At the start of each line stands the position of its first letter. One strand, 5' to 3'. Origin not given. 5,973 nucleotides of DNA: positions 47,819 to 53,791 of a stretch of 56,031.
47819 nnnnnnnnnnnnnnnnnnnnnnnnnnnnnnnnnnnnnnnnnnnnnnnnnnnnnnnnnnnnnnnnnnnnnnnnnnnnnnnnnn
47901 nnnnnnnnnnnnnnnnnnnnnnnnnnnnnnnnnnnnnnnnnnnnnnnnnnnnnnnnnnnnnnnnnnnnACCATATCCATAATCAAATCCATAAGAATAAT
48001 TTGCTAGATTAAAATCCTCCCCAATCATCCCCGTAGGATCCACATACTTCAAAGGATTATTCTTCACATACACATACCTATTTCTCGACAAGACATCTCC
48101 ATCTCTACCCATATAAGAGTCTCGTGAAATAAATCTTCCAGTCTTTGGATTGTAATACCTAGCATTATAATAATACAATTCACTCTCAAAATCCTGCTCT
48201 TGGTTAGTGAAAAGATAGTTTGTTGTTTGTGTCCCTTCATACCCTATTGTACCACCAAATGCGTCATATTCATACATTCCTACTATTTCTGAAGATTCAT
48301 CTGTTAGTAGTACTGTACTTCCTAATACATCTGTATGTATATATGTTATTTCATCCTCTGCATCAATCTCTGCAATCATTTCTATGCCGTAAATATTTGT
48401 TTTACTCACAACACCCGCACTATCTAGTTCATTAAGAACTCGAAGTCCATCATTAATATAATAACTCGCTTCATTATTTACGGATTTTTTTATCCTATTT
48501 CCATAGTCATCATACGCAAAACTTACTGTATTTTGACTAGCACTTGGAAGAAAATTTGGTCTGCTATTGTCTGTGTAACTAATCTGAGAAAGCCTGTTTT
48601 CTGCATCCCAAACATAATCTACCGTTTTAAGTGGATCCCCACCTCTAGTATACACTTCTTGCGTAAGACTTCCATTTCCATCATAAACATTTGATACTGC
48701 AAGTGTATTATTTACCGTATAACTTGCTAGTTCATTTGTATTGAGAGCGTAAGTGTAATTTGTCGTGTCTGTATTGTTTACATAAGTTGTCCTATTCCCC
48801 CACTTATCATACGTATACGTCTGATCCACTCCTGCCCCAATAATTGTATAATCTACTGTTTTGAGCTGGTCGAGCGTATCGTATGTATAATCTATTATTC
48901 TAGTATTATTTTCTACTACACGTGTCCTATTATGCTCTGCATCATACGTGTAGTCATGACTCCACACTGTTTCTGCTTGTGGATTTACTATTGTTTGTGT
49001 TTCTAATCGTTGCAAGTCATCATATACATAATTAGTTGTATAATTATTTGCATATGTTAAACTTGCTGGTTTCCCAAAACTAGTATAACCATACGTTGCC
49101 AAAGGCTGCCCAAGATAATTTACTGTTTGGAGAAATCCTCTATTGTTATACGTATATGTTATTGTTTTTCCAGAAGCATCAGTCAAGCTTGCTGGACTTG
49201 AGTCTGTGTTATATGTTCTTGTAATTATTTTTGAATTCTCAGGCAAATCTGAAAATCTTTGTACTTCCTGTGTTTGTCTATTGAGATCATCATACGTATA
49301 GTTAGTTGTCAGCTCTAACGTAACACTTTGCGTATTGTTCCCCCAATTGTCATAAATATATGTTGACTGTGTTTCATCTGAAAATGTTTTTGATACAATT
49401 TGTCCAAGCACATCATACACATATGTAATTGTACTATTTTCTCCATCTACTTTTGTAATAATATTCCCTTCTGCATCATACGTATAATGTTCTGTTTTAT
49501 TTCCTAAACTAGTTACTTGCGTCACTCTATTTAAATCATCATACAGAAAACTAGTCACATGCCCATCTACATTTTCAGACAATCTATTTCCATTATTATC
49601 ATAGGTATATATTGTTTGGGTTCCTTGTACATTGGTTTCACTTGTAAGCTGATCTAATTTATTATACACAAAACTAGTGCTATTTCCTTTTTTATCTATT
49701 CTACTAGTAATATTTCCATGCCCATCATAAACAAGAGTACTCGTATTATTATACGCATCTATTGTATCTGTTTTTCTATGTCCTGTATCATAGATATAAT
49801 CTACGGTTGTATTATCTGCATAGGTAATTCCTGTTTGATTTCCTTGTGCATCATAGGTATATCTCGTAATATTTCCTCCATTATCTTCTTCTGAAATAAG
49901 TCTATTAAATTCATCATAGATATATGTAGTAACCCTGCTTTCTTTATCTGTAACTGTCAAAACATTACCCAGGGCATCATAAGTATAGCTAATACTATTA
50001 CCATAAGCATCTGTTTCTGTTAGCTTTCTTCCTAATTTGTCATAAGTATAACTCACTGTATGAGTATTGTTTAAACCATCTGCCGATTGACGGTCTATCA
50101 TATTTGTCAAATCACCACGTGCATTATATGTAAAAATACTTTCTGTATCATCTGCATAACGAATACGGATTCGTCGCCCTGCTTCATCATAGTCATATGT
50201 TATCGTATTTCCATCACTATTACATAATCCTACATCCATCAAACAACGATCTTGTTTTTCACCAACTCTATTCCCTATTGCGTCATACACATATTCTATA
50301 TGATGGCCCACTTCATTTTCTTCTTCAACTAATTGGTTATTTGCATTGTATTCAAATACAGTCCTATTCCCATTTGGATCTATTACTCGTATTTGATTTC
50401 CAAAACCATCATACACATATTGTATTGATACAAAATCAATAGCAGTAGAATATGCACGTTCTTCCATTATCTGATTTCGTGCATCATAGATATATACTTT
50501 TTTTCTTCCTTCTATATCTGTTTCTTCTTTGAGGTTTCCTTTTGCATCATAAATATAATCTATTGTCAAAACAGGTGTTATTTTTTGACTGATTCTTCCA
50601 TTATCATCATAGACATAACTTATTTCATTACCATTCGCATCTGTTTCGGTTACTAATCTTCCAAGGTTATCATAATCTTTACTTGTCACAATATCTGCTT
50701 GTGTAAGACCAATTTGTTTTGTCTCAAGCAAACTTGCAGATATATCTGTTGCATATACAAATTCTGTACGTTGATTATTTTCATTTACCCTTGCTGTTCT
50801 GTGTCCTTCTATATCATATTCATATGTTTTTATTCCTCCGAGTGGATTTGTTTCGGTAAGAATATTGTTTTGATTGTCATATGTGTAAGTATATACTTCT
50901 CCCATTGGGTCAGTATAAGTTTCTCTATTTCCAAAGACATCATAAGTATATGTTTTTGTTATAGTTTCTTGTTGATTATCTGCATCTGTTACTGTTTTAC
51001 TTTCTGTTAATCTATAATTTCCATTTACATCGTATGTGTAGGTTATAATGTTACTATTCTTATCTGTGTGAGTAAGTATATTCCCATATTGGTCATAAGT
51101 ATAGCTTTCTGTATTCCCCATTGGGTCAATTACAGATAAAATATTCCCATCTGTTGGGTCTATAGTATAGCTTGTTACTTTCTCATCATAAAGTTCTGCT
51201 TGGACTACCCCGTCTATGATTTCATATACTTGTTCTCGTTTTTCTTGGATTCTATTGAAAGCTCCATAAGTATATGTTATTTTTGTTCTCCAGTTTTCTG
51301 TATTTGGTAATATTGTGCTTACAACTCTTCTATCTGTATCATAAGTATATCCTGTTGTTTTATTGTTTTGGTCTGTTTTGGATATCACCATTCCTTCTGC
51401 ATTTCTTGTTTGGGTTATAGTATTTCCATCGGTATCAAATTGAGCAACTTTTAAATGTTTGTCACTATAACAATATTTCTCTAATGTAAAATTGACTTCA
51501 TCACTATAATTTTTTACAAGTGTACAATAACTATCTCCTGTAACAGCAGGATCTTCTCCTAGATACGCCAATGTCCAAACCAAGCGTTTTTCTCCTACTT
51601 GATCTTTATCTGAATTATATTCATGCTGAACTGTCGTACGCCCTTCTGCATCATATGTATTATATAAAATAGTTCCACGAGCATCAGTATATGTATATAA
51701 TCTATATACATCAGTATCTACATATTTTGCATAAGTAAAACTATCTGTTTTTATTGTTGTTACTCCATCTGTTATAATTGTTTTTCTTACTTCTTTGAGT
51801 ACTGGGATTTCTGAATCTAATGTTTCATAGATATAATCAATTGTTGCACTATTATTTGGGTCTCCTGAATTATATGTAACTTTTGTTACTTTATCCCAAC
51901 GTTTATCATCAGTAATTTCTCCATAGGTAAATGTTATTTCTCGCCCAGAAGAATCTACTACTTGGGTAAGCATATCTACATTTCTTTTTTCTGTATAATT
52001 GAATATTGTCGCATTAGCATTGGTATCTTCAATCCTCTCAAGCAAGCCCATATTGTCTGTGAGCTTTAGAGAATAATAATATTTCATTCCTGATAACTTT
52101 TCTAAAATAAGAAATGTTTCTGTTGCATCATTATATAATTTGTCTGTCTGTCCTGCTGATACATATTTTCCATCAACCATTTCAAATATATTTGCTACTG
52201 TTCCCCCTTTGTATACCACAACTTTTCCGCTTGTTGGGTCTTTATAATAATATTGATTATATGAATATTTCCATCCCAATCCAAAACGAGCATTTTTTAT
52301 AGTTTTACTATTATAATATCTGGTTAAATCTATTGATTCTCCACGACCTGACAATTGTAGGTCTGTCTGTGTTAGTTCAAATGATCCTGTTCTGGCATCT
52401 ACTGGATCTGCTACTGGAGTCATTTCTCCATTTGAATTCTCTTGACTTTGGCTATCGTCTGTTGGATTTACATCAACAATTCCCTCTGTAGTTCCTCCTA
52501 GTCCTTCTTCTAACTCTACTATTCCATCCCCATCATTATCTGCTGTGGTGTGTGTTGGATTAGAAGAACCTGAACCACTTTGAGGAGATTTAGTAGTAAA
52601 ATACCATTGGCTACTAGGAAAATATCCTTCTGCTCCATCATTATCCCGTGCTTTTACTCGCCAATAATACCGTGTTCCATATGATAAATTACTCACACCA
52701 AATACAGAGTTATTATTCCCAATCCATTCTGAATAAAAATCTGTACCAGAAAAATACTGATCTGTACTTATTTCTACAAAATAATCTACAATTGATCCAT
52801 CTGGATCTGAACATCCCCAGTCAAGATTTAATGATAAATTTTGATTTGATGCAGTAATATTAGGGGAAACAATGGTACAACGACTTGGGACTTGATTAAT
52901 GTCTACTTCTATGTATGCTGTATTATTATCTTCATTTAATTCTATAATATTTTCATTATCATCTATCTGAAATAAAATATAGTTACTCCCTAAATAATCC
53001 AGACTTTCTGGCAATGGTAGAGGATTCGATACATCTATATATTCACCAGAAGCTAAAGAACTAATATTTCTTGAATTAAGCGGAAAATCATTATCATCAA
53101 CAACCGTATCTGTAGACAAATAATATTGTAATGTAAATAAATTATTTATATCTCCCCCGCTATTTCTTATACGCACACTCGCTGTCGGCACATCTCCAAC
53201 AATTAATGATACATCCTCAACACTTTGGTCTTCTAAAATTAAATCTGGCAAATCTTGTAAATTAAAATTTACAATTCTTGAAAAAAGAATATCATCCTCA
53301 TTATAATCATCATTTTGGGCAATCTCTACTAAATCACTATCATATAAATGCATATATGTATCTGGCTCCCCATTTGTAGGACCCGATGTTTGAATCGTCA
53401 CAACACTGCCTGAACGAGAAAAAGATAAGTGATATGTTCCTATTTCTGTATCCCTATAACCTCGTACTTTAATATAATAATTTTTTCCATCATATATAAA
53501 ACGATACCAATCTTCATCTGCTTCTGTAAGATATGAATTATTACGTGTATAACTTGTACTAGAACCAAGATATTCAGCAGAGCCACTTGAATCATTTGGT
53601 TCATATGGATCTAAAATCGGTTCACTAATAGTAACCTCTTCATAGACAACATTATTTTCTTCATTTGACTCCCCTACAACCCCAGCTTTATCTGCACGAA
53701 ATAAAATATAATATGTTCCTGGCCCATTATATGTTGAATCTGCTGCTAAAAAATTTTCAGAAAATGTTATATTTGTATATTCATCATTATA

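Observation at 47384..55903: Giant Sec-exported RHS toxin with a stacked adhesin-like N-terminus in a minimal, CPR-like genome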

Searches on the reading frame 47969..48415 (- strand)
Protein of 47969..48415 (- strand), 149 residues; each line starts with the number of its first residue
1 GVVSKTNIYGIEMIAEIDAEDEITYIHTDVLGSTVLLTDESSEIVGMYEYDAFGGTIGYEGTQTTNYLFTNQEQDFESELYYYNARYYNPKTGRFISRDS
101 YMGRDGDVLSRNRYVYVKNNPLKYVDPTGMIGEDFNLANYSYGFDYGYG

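Call 90: search_solved_structures(query=window:47969-48415:-, max_evalue=0.00001, show_alignments=3)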
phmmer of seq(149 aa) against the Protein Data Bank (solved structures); distinct sequences matched with E-value up to 0.00001: 25.
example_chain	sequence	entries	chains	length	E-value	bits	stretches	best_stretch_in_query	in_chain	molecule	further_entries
9c4k_Q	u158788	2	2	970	4.8e-11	46.5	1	20-134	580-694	Toxin subunit YenC2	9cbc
5kis_B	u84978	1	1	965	8.2e-11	45.7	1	20-131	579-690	RHS2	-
6suq_A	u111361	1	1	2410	4e-10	43.5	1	20-133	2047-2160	TcdB2,TccC3,Genome polyprotein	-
8cp6_B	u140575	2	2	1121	4.5e-10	43.3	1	20-130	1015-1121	Toxin protein Tse5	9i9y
4igl_B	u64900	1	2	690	4.5e-10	43.3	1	20-130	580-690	YenC2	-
6l7i_G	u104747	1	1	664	6.6e-10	42.8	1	21-129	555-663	TccC2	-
9pt5_A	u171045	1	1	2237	8.2e-10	42.5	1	18-131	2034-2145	Teneurin-like protein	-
6h6e_F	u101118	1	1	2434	8.4e-10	42.4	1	20-131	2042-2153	TcdB2,TccC3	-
6suf_F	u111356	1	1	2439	8.4e-10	42.4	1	20-131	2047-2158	TcdB2,TccC3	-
6sup_A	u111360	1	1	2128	9.8e-10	42.2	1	20-130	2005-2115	TcdB2,TccC3,Cell division control protein 42 homolog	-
8qja_A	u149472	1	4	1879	2.4e-09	41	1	22-130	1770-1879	Putative type VI secretion system YD repeat-containing Rhs element Vgr protein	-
6h6g_A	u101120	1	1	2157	2.9e-09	40.7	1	20-130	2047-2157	TcdB2,TccC3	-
4o9x_A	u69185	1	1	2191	2.9e-09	40.7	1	20-130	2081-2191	TcdB2, TccC3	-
6h6f_F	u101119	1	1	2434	4.7e-09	40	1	20-131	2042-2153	TcdB2,TccC3,TccC3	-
6sue_F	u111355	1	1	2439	4.7e-09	40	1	20-131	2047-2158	TcdB2,TccC3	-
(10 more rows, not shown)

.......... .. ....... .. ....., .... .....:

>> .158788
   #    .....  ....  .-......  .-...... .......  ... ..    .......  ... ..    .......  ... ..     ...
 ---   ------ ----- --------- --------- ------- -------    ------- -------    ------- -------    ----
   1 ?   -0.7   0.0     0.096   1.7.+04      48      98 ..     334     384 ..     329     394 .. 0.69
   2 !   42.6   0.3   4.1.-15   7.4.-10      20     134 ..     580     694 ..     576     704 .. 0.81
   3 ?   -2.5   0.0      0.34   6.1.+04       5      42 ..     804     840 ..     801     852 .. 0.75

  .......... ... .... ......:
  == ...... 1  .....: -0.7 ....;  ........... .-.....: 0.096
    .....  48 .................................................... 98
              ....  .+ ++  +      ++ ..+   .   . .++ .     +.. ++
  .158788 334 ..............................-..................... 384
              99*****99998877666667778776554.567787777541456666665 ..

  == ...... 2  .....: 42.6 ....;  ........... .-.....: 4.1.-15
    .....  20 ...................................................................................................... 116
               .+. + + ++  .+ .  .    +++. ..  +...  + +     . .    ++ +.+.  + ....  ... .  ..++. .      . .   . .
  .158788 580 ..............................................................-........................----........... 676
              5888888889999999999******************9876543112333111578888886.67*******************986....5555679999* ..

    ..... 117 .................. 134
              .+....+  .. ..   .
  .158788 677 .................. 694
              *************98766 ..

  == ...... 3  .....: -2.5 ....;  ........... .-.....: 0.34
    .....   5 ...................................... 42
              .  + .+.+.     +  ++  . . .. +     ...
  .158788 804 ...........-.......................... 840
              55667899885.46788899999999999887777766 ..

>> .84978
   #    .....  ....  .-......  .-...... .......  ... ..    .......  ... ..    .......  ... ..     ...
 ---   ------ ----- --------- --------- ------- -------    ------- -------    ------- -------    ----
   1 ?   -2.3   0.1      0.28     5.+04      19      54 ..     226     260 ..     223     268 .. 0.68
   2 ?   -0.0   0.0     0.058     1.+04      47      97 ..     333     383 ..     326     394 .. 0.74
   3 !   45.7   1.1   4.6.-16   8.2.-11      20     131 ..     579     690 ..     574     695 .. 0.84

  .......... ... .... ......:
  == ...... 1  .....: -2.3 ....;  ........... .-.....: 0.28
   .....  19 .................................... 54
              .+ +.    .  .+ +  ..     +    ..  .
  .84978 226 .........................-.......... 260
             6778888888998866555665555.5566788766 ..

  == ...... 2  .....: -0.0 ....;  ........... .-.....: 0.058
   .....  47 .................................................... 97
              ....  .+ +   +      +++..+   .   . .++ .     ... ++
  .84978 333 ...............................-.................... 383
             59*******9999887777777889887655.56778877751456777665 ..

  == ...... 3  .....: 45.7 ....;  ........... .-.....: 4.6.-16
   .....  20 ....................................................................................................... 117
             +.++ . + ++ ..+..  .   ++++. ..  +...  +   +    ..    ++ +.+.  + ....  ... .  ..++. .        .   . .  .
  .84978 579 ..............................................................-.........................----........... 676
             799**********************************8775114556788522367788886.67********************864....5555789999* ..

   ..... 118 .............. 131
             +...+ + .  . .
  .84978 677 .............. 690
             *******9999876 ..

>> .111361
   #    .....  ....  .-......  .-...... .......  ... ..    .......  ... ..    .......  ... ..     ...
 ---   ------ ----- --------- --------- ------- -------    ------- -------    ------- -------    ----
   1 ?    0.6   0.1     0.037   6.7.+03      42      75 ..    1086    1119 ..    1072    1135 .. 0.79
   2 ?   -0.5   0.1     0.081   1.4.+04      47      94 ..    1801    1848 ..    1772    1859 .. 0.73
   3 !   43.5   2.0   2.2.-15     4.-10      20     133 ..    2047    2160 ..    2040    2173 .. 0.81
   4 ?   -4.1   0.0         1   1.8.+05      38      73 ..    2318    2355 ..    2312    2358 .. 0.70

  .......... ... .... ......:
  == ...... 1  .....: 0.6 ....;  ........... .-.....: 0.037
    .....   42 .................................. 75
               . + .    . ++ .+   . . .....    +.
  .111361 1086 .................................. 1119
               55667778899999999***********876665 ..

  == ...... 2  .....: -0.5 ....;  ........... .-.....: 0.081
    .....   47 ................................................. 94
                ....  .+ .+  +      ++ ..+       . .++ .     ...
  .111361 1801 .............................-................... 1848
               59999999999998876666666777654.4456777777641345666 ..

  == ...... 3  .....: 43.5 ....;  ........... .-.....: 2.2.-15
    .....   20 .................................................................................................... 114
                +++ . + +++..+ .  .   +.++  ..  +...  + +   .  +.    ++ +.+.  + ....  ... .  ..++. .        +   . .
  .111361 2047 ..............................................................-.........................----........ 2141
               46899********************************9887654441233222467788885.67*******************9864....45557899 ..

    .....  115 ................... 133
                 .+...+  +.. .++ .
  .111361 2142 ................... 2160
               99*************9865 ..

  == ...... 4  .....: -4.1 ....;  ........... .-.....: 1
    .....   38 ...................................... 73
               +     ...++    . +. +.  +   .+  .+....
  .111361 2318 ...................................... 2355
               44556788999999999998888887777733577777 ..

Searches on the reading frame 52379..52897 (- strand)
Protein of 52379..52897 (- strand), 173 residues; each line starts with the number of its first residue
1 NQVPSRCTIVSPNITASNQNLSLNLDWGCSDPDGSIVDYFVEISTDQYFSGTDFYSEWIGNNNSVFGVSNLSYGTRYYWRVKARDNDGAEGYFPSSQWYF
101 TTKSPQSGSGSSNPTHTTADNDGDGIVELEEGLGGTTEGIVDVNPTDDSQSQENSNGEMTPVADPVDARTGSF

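Call 7: search_protein_families(library=pfam, proteins=[window:52379-52897:-], max_evalue=10)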
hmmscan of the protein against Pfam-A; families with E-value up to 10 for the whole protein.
seq(173 aa): 3 families
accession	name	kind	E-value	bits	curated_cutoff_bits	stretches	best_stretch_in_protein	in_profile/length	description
PF00041.27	fn3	-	5.5e-05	23.7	25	1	14-90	6-75/84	Fibronectin type III domain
PF16656.11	Pur_ac_phosph_N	-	0.00044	21.2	30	1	15-101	7-91/93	Purple acid Phosphatase, N-terminal domain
PF25788.1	Ig_Rha78A_N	-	0.00088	19.9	27.4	1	36-92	35-92/105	Rha78A-like, N-terminal immunoglobulin domain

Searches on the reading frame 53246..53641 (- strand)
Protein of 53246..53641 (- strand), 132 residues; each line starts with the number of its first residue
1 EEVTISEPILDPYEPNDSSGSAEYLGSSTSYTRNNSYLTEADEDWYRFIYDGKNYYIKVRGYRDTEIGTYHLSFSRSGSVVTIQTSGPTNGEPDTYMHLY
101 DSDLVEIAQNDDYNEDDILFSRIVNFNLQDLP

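Call 7: search_protein_families(library=pfam, proteins=[window:53246-53641:-], max_evalue=10)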
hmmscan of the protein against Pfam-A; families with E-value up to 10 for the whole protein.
seq(132 aa): 2 families
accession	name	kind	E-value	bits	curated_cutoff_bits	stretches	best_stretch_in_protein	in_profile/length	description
PF02036.22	SCP2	-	0.076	13.8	21.3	1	52-111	21-72/101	SCP-2 sterol transfer family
PF08884.16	Flagellin_D3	-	0.1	13.5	24.2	1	50-86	33-72/91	Flagellin D3 domain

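Call 26: search_protein_families(library=ncbifam, proteins=[window:53246-53641:-], max_evalue=10)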
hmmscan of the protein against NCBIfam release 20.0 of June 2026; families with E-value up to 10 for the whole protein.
seq(132 aa): 0 families

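Call 71: search_solved_structures(query=window:53246-53641:-, max_evalue=10, show_alignments=3)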
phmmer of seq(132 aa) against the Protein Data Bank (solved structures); distinct sequences matched with E-value up to 10: 2.
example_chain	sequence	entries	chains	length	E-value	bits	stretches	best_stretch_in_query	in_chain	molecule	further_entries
6hud_A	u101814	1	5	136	0.8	13.2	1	15-63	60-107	Monoclonal immunoglobulin light chains (LC)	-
5mvh_A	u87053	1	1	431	2.3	11.7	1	27-66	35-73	BACCELL_00856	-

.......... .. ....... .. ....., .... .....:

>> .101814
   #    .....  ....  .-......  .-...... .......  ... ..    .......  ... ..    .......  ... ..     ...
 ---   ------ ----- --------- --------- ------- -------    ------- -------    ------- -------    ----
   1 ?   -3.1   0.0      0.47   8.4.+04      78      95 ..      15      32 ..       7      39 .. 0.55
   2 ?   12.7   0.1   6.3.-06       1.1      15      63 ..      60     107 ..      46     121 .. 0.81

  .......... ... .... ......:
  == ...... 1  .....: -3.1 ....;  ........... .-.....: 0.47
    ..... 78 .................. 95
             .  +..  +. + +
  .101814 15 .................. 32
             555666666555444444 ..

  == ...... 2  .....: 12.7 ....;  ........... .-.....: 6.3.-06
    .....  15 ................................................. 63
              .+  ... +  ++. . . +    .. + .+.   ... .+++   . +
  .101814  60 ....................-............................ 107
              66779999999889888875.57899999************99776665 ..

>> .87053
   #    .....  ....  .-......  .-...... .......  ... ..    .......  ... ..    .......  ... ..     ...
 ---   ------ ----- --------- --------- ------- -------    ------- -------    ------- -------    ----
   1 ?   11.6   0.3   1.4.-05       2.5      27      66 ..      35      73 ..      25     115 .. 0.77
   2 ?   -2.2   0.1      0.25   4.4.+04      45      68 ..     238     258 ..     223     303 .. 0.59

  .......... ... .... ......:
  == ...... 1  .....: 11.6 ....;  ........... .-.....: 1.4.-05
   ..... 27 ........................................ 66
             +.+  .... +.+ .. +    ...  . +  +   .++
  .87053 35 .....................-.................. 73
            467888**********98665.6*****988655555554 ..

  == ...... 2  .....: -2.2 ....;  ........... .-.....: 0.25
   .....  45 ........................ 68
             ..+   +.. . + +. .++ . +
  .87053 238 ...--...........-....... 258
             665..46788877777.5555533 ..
